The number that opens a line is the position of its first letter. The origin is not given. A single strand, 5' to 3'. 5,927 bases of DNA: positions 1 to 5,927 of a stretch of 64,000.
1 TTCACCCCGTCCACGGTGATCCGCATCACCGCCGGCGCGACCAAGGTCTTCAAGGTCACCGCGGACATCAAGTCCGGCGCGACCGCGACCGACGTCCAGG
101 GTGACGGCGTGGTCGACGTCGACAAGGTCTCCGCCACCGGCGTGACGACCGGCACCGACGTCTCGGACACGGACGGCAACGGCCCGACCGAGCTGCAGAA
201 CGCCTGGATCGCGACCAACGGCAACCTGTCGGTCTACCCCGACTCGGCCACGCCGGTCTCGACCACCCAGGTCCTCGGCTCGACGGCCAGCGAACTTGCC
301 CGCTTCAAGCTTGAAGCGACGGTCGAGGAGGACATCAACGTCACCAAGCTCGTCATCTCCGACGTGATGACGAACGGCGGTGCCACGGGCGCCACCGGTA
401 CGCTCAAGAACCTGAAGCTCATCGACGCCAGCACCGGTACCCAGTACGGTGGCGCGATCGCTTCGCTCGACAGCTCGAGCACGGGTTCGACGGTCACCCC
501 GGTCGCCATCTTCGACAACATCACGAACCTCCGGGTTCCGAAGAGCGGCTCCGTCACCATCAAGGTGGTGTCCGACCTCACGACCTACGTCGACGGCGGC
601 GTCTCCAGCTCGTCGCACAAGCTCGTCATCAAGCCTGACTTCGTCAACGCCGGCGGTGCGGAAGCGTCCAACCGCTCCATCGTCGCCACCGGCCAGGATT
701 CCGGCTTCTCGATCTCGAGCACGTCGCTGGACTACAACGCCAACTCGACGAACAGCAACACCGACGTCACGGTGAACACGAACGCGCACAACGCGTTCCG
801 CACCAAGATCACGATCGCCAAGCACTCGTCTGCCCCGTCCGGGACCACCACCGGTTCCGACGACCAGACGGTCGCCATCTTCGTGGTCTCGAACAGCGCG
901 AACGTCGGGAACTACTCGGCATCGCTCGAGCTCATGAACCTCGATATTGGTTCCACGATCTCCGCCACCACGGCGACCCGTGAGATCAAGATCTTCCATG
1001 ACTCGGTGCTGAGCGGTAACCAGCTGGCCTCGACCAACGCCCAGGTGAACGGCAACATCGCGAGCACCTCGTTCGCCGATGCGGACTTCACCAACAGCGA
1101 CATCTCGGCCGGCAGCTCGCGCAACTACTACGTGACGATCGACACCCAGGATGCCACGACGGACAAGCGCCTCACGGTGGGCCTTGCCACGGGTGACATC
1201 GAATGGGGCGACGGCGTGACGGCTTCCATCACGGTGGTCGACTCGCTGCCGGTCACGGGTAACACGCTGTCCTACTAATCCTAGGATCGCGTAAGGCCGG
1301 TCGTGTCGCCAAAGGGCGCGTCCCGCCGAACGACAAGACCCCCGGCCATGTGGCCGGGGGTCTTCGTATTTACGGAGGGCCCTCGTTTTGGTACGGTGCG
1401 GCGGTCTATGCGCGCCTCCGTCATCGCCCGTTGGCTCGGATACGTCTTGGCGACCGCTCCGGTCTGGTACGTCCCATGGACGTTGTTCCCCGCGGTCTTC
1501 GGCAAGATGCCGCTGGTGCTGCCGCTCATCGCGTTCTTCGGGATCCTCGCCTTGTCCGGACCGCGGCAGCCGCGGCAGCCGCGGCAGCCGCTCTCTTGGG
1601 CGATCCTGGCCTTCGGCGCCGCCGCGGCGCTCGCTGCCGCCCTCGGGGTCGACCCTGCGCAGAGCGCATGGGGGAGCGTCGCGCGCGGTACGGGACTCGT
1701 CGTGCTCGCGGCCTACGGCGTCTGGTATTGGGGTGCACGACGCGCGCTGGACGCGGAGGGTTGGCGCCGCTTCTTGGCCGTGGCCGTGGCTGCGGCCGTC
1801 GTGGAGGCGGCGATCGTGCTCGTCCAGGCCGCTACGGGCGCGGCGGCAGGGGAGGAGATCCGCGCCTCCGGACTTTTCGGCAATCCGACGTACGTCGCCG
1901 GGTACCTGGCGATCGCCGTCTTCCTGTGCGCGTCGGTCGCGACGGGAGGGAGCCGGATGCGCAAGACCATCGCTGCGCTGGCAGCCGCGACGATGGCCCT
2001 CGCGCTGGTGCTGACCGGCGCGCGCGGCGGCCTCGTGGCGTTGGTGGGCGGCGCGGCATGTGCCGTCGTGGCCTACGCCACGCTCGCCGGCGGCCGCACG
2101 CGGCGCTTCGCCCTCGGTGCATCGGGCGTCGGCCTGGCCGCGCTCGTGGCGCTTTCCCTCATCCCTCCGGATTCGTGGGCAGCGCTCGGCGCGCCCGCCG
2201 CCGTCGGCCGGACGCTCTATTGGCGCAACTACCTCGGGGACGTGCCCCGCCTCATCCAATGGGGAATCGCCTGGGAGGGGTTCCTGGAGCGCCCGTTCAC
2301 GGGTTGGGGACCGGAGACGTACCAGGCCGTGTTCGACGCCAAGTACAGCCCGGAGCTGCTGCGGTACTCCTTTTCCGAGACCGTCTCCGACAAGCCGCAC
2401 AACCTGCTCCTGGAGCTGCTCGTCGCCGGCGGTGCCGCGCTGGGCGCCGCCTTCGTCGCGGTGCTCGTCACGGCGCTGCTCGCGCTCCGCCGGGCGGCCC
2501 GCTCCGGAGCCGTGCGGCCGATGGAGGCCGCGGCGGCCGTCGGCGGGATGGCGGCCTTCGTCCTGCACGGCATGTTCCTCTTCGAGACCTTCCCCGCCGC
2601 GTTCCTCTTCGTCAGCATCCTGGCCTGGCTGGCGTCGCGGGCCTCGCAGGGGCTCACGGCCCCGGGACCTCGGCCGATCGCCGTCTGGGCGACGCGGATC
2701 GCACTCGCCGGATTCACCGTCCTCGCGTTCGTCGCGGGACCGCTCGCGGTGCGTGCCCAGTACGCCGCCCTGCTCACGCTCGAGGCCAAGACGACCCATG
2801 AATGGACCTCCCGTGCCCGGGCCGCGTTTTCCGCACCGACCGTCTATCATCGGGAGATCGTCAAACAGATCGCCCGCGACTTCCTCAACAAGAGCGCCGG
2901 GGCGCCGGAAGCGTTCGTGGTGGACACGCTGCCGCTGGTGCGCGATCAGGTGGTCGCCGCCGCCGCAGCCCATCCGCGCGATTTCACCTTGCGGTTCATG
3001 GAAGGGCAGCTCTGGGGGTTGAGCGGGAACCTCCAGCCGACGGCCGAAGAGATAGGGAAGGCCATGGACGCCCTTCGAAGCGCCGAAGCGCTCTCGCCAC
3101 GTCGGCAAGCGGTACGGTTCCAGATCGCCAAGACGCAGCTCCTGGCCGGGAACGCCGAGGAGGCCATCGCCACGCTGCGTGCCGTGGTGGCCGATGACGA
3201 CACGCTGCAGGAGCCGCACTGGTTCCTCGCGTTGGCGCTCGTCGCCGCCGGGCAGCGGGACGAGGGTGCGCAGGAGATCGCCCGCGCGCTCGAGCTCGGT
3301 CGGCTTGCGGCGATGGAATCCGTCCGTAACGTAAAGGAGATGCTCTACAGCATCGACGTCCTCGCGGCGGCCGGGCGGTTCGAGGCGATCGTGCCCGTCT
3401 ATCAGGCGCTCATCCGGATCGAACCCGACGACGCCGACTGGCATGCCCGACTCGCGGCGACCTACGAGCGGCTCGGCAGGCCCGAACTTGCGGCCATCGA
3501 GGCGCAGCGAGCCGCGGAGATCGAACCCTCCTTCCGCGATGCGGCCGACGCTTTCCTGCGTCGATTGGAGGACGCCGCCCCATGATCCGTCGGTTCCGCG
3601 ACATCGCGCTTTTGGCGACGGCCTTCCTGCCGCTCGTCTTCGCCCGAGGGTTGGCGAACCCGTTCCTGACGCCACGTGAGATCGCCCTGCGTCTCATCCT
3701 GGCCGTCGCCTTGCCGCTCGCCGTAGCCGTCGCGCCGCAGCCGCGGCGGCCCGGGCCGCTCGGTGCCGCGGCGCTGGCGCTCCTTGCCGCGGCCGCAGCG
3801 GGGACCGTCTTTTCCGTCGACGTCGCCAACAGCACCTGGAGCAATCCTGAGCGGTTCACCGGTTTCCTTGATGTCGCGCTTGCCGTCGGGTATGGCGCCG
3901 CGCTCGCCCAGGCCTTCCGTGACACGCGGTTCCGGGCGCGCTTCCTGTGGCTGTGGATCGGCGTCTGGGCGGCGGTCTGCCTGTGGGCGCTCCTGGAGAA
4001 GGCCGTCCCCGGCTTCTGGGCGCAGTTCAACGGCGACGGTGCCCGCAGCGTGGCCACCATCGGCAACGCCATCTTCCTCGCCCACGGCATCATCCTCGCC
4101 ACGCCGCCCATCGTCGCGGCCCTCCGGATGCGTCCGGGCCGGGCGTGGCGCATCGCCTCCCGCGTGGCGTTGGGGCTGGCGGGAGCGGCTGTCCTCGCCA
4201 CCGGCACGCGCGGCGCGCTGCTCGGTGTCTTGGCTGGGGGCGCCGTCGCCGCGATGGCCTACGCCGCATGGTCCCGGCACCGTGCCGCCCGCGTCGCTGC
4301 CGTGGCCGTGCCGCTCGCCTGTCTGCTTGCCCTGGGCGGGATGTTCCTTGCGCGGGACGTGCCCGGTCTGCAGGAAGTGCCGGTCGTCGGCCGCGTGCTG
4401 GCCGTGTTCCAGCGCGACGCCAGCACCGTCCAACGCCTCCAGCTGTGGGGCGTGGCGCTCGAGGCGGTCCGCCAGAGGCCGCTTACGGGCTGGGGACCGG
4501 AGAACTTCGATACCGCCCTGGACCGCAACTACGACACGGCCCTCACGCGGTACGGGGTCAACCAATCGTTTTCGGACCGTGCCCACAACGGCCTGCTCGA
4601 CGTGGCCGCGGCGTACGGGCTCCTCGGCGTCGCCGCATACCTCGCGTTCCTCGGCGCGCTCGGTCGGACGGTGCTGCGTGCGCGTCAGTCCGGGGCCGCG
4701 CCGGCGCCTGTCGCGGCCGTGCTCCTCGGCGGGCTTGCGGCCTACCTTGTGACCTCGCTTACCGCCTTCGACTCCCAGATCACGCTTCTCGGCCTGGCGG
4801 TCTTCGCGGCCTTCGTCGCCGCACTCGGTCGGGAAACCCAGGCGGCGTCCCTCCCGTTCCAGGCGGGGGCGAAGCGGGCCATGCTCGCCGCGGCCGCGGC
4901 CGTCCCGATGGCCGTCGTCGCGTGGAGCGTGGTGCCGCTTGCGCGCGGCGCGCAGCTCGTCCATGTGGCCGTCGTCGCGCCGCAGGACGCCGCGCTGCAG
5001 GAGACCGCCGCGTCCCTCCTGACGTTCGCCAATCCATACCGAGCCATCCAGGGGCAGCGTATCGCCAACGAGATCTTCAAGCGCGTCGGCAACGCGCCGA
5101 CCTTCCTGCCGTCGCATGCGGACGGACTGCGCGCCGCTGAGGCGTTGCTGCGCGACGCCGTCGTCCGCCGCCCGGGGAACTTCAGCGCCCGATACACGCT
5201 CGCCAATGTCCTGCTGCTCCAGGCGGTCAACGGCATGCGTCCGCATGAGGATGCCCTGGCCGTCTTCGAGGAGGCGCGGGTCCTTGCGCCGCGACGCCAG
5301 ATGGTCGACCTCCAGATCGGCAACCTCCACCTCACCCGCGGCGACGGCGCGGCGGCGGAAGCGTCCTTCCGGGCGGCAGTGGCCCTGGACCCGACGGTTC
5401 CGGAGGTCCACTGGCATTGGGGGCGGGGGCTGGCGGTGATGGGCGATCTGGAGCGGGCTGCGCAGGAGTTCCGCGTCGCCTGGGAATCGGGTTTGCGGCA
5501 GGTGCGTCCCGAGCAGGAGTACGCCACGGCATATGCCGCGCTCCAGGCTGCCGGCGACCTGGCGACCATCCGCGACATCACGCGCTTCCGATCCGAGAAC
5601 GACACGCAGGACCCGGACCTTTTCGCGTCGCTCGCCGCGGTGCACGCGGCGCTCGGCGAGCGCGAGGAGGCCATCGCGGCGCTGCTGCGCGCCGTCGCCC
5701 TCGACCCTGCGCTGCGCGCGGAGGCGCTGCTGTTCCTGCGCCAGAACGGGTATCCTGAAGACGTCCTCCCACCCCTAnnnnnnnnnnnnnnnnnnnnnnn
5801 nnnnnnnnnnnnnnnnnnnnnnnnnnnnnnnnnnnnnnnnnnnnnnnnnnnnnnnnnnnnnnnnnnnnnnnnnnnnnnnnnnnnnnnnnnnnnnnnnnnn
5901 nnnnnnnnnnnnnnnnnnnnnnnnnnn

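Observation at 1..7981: Thr/Ser-rich surface protein followed by three tandem Wzy_C-TPR paralogs: candidate protein O-glycosylation system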

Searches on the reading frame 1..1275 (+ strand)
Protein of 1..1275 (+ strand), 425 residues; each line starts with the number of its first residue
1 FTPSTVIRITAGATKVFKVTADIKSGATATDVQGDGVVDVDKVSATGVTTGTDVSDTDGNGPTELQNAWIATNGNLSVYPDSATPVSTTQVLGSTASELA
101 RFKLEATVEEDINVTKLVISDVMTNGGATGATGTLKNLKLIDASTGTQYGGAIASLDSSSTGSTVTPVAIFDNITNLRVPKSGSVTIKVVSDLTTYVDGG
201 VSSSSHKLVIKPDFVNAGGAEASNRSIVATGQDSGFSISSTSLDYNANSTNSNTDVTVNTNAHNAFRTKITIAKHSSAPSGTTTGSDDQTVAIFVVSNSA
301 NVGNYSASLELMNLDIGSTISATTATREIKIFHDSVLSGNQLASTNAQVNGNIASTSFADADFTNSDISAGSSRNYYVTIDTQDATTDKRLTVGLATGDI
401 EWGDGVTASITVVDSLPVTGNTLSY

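Call 7: search_protein_families(library=pfam, proteins=[window:1-1275:+], max_evalue=0.01)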
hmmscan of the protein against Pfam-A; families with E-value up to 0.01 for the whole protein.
window:1-1275:+ (425 aa): 0 families

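Call 76: predict_structure(alignment_id=A6)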
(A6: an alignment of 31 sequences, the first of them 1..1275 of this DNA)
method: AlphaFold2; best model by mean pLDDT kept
length: 425 residues; sequences in the alignment: 31
mean_pLDDT: 80.6   pTM: 0.72
mean pLDDT of the five models: 80.6, 80.6, 80.4, 79.4, 79.3
residues with pLDDT >= 90: 202; 70-90: 103; 50-70: 91; < 50: 29
segments of 3 or more residues with pLDDT < 50: 32-34, 58-72, 247-253
pLDDT, mean of each block of 10 residues (from residue 1): 67 67 56 52 62 53 34 70 92 95 84 90 67 88 96 73 73 92 94 92 91 65 74 71 55 66 93 97 92 97 94 93 75 96 82 82 91 97 87 96 92 95 95
secondary structure, 60 per line:
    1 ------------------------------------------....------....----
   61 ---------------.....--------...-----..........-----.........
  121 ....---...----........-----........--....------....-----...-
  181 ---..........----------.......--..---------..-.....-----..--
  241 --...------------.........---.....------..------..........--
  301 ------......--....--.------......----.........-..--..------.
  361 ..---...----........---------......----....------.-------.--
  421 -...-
elements in order: E43-46 E53-56 E76-80 E89-91 E97-106 E112-124 E135-142 E148-155 H158-161 E168-171 E177-179 E184-193 E204-210 E227-231 E243-245 E258-266 E270-274 E289-298 E307-312 E315-318 E328-333 E341-346 E366-368 E373-380 E390-395 E400-403 E422-424

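Call 79: fold_search(model_id=the predicted structure, library=pdb)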
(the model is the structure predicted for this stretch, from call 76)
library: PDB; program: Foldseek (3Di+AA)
matches with E <= 10: 1388; with E <= 0.001: 39
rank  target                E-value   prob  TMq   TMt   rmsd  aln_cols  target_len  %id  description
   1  8xfg_A                1.9e-06  0.99  0.19  0.13  16.0       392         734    9  Cryo-EM structure of integrin ITGAV, ITGB3 and CYCLO (RGDFK) complex, conformation 1 (released 2024-12-18)
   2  5dza                  2.7e-06  0.99  0.19  0.23  15.8       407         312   10  Streptococcus agalactiae AgI/II polypeptide BspA C terminal domain (WT) (released 2016-06-22)
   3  4nen_A                3.7e-06  1.00  0.23  0.12  13.8       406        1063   10  An internal ligand-bound, metastable state of a leukocyte integrin, aXb2 (released 2014-01-15)
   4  5dz9                  3.9e-06  0.99  0.20  0.23  16.8       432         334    8  Streptococcus agalactiae AgI/II polypeptide BspA C-terminal domain (Mut) (released 2016-06-22)
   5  4ofq_A                4.6e-06  0.99  0.20  0.23  15.8       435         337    8  Structure of the C-terminal domain of the Streptococcus pyogenes antigen I/II-family protein AspA (released 2014-03-12)
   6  4ofq_B                5.7e-06  0.95  0.18  0.20  16.4       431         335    8  Structure of the C-terminal domain of the Streptococcus pyogenes antigen I/II-family protein AspA (released 2014-03-12)
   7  8beg_A                6.3e-06  0.99  0.19  0.14  16.2       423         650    9  Structure of Ig-like domains from PrgB (released 2022-11-30)
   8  4z23                  6.6e-06  0.98  0.18  0.22  15.7       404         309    9  BspA_C_WT (released 2016-06-29)
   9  5afo_A                6.6e-06  0.97  0.19  0.22  16.8       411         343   11  Long Polar Fimbriae adhesin LpfD from the adherent invasive E. coli strain LF82 (released 2015-08-05)
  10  3opu_A                9.1e-06  0.98  0.19  0.23  15.8       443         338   10  Crystal structure of the C-terminal domain of Streptococcus mutans surface protein SpaP (released 2011-01-19)
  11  3qe5_A                1.2e-05  0.98  0.19  0.17  17.6       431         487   12  Complete structure of Streptococcus mutans Antigen I/II carboxy-terminus (released 2011-04-20)
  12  5es4_A                2.2e-05  1.00  0.26  0.14  16.1       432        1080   10  RE-REFINEMENT OF INTEGRIN ALPHAXBETA2 ECTODOMAIN IN THE CLOSED/BENT CONFORMATION (released 2016-03-02)
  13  8xf6_A                2.3e-05  0.89  0.16  0.10  16.1       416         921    9  Cryo-EM structure of integrin ITGAV, ITGB3 and Cilengitide TFA complex, conformation 2 (released 2024-12-18)
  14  3opu_D                2.7e-05  0.98  0.20  0.24  17.0       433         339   11  Crystal structure of the C-terminal domain of Streptococcus mutans surface protein SpaP (released 2011-01-19)
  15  5y9h_C                5.4e-05  0.99  0.22  0.22  14.4       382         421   10  Crystal structure of SafDAA-dsc complex (released 2017-11-15)
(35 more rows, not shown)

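Call 97: search_protein_representatives(protein=window:1-1275:+)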
Query: 425 residues. Proteins with E-value up to 0.001 (for the whole library): 211; up to 1e-10: 137; up to 1e-30: 52. The best 150 are listed.
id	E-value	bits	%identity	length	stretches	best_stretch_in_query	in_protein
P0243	3.6e-108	378.7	68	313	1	123-425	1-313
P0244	1.5e-90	320.7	52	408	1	65-425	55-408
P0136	1.5e-82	294.4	43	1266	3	1-424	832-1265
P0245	3.1e-66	240.7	42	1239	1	1-425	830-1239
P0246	1.9e-63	231.5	39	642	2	1-425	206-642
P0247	6.1e-62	226.6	41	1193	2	1-425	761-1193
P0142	1.3e-60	222.2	43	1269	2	1-425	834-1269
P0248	4.2e-60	220.5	38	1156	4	1-424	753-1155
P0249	1.6e-59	218.6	38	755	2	1-425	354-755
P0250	8.1e-59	216.3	41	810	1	1-425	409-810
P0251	4.3e-57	210.6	41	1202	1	1-425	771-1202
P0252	1.6e-56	208.7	40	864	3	3-425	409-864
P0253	3.6e-56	207.6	40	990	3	1-425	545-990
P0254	1.9e-54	201.9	37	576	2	7-425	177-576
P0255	2.1e-54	201.7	44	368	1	83-425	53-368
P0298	1.2e-26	110.4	33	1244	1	7-422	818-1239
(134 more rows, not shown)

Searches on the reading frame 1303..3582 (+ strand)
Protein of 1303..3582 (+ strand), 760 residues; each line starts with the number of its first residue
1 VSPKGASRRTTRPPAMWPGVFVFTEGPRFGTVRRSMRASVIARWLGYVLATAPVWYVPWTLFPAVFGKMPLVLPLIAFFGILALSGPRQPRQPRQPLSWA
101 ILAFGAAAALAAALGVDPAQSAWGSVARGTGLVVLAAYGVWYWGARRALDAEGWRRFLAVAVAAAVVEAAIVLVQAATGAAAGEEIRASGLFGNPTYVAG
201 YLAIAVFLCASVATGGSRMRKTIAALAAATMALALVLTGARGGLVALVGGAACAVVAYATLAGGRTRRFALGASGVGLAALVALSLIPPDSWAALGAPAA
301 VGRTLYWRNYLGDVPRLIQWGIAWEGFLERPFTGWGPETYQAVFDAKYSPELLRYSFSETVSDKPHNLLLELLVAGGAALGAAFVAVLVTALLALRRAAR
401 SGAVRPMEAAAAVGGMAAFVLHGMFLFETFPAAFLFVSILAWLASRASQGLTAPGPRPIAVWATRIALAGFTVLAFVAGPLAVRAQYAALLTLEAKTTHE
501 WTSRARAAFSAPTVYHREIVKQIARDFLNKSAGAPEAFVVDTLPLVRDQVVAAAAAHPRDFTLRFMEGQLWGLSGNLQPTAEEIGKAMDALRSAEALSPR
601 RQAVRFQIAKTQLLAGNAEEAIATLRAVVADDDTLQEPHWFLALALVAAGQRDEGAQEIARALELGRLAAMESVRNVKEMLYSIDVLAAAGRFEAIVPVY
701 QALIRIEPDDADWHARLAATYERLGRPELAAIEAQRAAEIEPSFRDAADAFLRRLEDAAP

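Call 7: search_protein_families(library=pfam, proteins=[window:1303-3582:+], max_evalue=0.01)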
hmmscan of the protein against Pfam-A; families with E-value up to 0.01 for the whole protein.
window:1303-3582:+ (760 aa): 8 families
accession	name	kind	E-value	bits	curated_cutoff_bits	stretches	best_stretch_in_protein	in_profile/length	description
PF04932.20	Wzy_C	-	4.5e-14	52.9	31.7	1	226-384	1-148/149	O-Antigen ligase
PF14559.12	TPR_19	-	2.8e-07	31.2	25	2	583-634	6-57/68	Tetratricopeptide repeat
PF13414.12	TPR_11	-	2.1e-06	27.8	26.8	1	685-725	2-42/42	TPR repeat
PF03704.23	BTAD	-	2.8e-05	24.9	22.1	0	582-654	42-114/146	Bacterial transcriptional activator domain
PF07719.23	TPR_2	-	0.00034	21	27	0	711-743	1-33/34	Tetratricopeptide repeat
PF13181.12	TPR_8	-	0.00055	20.3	25.7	0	716-743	6-33/34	Tetratricopeptide repeat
PF13431.12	TPR_17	-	0.00056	20.4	24.4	0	700-730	2-32/34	Tetratricopeptide repeat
PF13428.12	TPR_14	-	0.0034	18.4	23.5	1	681-719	5-43/44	Tetratricopeptide repeat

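Call 26: search_protein_families(library=ncbifam, proteins=[window:1408-3582:+], max_evalue=0.01)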
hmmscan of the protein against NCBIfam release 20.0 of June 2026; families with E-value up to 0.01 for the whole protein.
window:1408-3582:+ (725 aa): 7 families
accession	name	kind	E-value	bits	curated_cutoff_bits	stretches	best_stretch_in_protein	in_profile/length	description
NF040959.1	MamA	equivalog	2.4e-10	40.2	200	1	564-709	33-172/204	magnetosome protein MamA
TIGR02917.1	PEP_TPR_lipo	equivalog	3.4e-09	35.2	312.2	2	547-624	377-454/899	XrtA/PEP-CTERM system TPR-repeat protein PrsT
TIGR02552.1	LcrH_SycD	equivalog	4e-06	26.6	104.8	0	654-707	30-83/136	SycD/LcrH family type III secretion system chaperone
NF052415.1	T3SS_chap_SctY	equivalog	9.8e-05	22.8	70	1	539-629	12-105/106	type III secretion apparatus assembly chaperone SctY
NF033758.1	gliding_GltE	equivalog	0.0018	17.4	225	1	620-705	100-182/411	adventurous gliding motility TPR repeat lipoprotein GltE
TIGR02521.1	type_IV_pilW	equivalog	0.0024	17.4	154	0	660-708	50-97/234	type IV pilus biogenesis/stability protein PilW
NF033920.0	C39_PA2778_fam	equivalog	0.0035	16.8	150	0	549-630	172-253/255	PA2778 family cysteine peptidase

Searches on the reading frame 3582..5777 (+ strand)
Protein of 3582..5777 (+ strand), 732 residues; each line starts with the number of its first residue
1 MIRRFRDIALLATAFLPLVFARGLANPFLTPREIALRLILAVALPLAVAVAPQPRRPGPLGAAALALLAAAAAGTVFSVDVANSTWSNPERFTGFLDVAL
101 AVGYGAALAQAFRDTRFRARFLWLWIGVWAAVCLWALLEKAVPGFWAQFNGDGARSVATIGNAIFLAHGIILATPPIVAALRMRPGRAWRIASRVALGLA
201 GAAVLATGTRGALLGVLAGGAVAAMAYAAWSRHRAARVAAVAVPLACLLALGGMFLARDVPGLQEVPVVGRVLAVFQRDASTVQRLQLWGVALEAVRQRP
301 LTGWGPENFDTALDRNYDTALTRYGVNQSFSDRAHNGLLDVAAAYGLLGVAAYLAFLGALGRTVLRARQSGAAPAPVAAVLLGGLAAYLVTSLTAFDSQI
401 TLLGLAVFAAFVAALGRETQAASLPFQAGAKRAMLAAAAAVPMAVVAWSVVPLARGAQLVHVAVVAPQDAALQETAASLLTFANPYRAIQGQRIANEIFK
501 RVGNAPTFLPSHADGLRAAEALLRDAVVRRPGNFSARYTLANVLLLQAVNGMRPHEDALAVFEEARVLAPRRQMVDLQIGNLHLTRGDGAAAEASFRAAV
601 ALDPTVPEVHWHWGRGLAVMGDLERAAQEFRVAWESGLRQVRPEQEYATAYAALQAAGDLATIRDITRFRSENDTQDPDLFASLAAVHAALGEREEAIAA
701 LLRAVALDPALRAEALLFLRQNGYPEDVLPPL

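Call 7: search_protein_families(library=pfam, proteins=[window:3582-5777:+], max_evalue=0.01)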
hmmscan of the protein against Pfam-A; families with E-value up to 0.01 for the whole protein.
window:3582-5777:+ (732 aa): 9 families
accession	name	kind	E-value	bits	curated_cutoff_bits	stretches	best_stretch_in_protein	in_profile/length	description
PF04932.20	Wzy_C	-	8.6e-21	74.7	31.7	1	196-354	2-149/149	O-Antigen ligase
PF07719.23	TPR_2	-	4.7e-11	42.3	27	1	681-710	4-33/34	Tetratricopeptide repeat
PF13428.12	TPR_14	-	1.3e-07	32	23.5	0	678-711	1-34/44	Tetratricopeptide repeat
PF13414.12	TPR_11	-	4.3e-07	29.9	26.8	0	689-710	5-26/42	TPR repeat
PF13181.12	TPR_8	-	3.9e-06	27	25.7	0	682-710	5-33/34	Tetratricopeptide repeat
PF00515.34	TPR_1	-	1.7e-05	24.9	27.8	0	680-709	3-32/34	Tetratricopeptide repeat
PF13432.12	TPR_16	-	0.00018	22.3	32.7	1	577-633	1-57/65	Tetratricopeptide repeat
PF13176.12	TPR_7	-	0.00094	19.5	27.9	0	682-711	3-34/36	Tetratricopeptide repeat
PF23914.1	TPR_CcmH_CycH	-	0.0026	18.1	42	0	673-710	45-82/158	Cytochrome c-type biogenesis protein H TPR domain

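Call 26: search_protein_families(library=ncbifam, proteins=[window:3582-5777:+], max_evalue=0.01)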
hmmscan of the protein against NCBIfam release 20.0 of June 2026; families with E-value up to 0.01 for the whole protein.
window:3582-5777:+ (732 aa): 10 families
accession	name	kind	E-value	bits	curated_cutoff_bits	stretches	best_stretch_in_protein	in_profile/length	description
TIGR00947.1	2A73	equivalog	7.1e-11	41.8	366.4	1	9-388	19-390/425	IctB family putative bicarbonate transporter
TIGR03097.1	PEP_O_lig_1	hypoth_equivalog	8.2e-11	41.4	188.1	1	162-408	166-390/408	putative O-glycosylation ligase, exosortase A system-associated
TIGR02552.1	LcrH_SycD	equivalog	6e-09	35.7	104.8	1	556-635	35-114/136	SycD/LcrH family type III secretion system chaperone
TIGR02521.1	type_IV_pilW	equivalog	1.9e-07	30.9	154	1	558-708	50-199/234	type IV pilus biogenesis/stability protein PilW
NF040959.1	MamA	equivalog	7.9e-07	28.7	200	1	578-710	42-171/204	magnetosome protein MamA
TIGR02917.1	PEP_TPR_lipo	equivalog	3.9e-06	25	312.2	1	555-610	379-434/899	XrtA/PEP-CTERM system TPR-repeat protein PrsT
NF047558.1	TPR_END_plus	domain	0.00016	21.5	32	1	684-715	5-36/56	TPR end-of-group domain-containing protein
NF033920.0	C39_PA2778_fam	equivalog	0.00054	19.4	150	1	527-635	143-252/255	PA2778 family cysteine peptidase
TIGR00990.1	3a0801s09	subfamily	0.0025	16.5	757.25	0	554-633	346-425/615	mitochondrial import receptor subunit TOM70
TIGR03939.1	PGA_TPR_OMP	equivalog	0.0039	15.4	366.65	0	493-605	388-495/800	poly-beta-1,6 N-acetyl-D-glucosamine export porin PgaA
